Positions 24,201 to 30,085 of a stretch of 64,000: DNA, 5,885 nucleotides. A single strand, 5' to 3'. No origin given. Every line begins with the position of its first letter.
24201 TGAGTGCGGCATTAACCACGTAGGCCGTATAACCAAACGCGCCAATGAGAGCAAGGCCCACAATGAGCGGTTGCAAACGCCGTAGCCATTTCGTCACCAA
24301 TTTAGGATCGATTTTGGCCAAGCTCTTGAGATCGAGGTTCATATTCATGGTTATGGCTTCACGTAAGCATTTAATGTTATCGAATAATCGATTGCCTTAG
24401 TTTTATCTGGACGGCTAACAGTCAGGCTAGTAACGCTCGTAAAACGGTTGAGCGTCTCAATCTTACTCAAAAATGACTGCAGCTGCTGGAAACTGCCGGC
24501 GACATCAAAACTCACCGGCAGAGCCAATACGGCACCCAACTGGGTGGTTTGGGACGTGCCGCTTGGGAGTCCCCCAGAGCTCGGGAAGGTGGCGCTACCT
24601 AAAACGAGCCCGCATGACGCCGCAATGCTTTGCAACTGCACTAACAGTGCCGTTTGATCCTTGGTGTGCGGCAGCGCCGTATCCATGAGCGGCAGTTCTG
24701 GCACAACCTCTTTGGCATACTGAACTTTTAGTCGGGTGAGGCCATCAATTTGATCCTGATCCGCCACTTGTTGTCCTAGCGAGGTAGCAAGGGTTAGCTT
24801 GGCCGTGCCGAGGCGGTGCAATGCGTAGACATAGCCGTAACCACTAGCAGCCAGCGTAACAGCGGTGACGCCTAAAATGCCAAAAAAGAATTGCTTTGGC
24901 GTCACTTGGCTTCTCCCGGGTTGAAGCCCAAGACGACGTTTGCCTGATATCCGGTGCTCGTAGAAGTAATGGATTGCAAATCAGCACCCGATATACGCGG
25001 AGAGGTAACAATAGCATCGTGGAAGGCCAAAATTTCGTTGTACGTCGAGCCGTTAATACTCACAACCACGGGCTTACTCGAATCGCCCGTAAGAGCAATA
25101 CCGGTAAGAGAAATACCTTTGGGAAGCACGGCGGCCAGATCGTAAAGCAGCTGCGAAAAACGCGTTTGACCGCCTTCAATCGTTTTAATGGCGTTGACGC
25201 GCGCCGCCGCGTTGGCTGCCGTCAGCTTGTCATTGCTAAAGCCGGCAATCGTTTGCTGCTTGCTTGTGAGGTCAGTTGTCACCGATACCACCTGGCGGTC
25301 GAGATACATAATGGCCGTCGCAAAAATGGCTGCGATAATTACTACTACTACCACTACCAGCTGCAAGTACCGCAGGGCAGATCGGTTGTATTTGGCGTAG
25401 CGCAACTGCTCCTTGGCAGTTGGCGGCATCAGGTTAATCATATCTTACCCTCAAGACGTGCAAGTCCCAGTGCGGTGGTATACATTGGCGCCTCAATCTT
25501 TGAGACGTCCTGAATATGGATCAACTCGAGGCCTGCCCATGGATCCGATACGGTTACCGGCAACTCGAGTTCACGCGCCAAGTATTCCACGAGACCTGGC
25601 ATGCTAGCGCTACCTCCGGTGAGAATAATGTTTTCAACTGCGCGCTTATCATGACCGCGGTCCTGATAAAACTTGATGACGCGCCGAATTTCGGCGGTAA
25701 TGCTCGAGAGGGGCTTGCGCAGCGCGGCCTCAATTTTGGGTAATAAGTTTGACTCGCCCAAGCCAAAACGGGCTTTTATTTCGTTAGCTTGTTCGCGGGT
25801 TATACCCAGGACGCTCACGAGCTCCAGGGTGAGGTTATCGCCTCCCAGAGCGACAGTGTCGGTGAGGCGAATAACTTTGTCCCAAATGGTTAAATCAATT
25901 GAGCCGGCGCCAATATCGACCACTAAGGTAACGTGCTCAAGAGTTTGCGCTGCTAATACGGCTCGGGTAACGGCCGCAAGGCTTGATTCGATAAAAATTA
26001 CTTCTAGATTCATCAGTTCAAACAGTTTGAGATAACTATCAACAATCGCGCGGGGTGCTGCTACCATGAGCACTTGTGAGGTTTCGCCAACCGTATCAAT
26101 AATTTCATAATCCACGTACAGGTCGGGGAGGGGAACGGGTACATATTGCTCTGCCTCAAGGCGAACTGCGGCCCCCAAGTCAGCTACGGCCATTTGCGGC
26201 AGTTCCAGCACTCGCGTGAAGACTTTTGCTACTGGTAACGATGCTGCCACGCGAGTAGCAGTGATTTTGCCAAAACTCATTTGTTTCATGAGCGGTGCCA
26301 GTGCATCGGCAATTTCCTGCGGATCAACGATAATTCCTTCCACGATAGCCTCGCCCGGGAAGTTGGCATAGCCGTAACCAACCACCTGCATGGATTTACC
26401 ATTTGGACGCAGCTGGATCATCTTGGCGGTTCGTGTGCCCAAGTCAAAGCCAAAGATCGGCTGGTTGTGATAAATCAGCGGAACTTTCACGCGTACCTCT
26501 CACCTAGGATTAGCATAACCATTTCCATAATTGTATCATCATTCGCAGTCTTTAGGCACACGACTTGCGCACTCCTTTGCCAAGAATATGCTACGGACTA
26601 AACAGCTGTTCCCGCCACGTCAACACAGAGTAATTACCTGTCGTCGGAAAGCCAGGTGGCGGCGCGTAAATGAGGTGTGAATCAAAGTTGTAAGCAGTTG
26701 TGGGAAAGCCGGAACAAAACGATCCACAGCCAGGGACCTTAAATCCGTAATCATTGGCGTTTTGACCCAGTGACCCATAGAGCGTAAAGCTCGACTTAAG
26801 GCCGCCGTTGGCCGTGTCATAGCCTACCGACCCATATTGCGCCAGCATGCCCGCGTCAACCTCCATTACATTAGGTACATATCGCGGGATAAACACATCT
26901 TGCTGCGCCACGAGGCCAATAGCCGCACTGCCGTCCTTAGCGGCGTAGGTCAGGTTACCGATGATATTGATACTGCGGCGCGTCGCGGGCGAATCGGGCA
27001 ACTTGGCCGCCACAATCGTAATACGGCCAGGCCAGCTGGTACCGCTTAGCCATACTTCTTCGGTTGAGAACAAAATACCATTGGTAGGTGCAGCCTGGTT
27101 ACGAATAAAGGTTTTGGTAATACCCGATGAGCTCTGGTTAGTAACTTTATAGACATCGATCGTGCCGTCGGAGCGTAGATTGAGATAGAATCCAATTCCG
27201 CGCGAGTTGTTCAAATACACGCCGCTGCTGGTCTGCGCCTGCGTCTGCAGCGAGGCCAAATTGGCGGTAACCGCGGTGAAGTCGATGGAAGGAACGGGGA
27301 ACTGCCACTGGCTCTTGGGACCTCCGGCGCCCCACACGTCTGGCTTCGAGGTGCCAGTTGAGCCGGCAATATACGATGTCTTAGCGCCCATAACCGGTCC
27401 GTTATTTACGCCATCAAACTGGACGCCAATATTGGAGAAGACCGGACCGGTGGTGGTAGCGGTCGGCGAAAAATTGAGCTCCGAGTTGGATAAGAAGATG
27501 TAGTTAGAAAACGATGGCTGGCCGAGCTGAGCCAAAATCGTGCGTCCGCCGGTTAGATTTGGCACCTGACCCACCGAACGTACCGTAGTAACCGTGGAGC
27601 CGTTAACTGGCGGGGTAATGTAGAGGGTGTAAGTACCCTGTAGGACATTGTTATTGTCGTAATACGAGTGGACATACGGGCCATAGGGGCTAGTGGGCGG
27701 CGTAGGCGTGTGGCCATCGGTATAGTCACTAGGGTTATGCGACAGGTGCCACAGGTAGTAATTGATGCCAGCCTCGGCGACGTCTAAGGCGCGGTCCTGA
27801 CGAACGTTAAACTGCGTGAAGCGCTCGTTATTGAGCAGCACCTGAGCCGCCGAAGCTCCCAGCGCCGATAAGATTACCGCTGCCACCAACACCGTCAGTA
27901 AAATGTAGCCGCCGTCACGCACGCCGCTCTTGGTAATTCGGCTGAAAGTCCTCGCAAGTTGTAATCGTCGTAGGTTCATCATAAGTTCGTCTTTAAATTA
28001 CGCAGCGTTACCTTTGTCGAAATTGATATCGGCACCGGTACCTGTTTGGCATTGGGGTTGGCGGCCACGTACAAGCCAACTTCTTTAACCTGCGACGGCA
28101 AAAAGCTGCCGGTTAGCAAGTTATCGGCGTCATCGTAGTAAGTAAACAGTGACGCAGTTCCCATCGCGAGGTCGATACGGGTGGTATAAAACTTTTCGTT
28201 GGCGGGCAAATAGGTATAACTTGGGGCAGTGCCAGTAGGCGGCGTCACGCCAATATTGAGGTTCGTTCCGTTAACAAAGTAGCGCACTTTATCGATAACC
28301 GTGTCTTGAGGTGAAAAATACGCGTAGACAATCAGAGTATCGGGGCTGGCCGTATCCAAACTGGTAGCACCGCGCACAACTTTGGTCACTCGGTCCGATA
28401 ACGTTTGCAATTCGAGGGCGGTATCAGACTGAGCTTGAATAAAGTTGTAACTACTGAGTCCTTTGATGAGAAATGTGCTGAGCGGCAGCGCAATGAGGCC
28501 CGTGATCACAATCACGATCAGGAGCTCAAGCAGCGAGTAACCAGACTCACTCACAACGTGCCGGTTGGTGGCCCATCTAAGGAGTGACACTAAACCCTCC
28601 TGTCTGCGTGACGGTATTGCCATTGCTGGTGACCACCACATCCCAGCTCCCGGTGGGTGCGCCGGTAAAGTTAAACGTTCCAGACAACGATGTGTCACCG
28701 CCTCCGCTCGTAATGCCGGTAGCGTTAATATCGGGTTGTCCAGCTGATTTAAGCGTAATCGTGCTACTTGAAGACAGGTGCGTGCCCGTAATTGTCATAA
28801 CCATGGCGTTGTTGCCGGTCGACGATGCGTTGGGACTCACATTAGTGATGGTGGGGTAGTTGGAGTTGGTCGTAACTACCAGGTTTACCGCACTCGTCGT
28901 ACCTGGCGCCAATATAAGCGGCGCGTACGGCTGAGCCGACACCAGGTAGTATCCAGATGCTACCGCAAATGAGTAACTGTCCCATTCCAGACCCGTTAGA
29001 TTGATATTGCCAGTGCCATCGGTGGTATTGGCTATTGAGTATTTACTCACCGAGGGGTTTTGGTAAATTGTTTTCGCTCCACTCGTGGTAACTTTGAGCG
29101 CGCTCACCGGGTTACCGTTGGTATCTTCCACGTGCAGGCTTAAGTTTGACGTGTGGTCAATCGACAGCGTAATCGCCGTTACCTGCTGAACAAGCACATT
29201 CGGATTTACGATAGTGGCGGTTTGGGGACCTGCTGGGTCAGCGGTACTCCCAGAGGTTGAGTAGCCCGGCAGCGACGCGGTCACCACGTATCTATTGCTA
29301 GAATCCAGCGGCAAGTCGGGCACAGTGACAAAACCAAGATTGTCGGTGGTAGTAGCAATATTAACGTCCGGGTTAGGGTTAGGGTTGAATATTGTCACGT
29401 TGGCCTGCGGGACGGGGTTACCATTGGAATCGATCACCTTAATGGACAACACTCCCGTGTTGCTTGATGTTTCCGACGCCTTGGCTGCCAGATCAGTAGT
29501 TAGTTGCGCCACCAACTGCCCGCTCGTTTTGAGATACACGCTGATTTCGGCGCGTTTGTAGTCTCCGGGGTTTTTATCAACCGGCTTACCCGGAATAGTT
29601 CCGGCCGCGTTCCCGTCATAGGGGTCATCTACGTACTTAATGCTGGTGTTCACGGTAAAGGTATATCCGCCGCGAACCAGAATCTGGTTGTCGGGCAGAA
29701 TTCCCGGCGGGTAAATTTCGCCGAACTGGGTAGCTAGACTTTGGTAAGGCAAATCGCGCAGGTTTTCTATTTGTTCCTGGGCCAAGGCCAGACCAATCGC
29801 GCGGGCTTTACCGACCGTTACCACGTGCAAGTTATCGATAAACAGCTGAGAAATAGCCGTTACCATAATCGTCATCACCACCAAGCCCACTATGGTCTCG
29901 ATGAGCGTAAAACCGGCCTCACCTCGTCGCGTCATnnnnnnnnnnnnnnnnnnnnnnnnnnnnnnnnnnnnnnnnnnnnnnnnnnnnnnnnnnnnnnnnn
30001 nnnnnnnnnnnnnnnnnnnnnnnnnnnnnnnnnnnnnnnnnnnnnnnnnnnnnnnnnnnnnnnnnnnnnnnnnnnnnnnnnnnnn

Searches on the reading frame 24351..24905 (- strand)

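Call 48: search_protein_families(library=pfam, proteins=[window:24351-24905:-], max_evalue=0.001)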
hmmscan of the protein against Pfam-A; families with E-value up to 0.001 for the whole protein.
window:24351-24905:- (184 aa): 1 family
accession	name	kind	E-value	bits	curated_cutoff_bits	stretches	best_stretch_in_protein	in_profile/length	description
PF04350.18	PilO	-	1.8e-10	41.6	22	1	48-181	17-141/145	Pilus assembly protein, PilO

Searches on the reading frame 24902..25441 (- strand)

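Call 48: search_protein_families(library=pfam, proteins=[window:24902-25441:-], max_evalue=0.001)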
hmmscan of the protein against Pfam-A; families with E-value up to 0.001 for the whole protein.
window:24902-25441:- (179 aa): 2 families
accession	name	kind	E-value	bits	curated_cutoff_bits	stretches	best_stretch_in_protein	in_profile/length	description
PF05137.18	PilN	-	7.6e-07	29.5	22.8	1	97-164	1-66/78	Fimbrial assembly protein (PilN)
PF14362.11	DUF4407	-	0.00068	19.5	31.3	0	24-66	38-80/297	Domain of unknown function (DUF4407)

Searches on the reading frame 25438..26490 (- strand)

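Call 5: search_protein_families(library=pfam, proteins=[window:25438-26490:-], max_evalue=0.01)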
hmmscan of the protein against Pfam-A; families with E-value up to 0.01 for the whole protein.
window:25438-26490:- (350 aa): 5 families
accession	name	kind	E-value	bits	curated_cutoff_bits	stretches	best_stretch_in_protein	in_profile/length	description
PF11104.14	PilM_2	-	2.3e-41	142.3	27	1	14-344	1-336/340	Type IV pilus assembly protein PilM;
PF14450.12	FtsA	-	7.3e-16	59.1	31.8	1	190-342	2-127/127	Cell division protein FtsA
PF06723.19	MreB_Mbl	-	2.5e-08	33.6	27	1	252-316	241-305/327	MreB/Mbl protein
PF08841.16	DDR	-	0.0011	18.6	24.6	0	179-240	126-189/328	Diol dehydratase reactivase ATPase-like domain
PF00022.25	Actin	-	0.0042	16.2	27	0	285-309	326-350/410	Actin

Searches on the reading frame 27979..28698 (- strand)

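Call 5: search_protein_families(library=pfam, proteins=[window:27979-28698:-], max_evalue=0.01)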
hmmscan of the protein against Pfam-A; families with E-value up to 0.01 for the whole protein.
window:27979-28698:- (239 aa): 1 family
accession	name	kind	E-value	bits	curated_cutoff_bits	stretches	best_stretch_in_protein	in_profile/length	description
PF07963.17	N_methyl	-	5.3e-05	23.1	21.2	1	51-72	4-25/27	Prokaryotic N-terminal methylation motif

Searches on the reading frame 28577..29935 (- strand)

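Call 5: search_protein_families(library=pfam, proteins=[window:28577-29935:-], max_evalue=0.01)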
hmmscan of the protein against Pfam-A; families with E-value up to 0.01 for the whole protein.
window:28577-29935:- (452 aa): 6 families
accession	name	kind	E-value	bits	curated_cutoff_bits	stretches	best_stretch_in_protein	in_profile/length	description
PF13620.12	CarboxypepD_reg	-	7e-13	49.2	32.3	1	163-241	2-78/82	Carboxypeptidase regulatory-like domain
PF07963.17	N_methyl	-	2.7e-05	24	21.2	1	3-28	1-26/27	Prokaryotic N-terminal methylation motif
PF02369.22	Big_1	-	0.00058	20.4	34.9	1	151-227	11-85/93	Bacterial Ig-like domain (group 1)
PF17802.7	SpaA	-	0.0012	19.4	23.1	0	163-211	3-52/91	Prealbumin-like fold domain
PF10794.15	DUF2606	-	0.0015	18.7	25.4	0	262-327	45-110/134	Protein of unknown function (DUF2606)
PF24107.1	DUF7382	-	0.0016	18.7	27.4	0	163-205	22-64/65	Domain of unknown function (DUF7382)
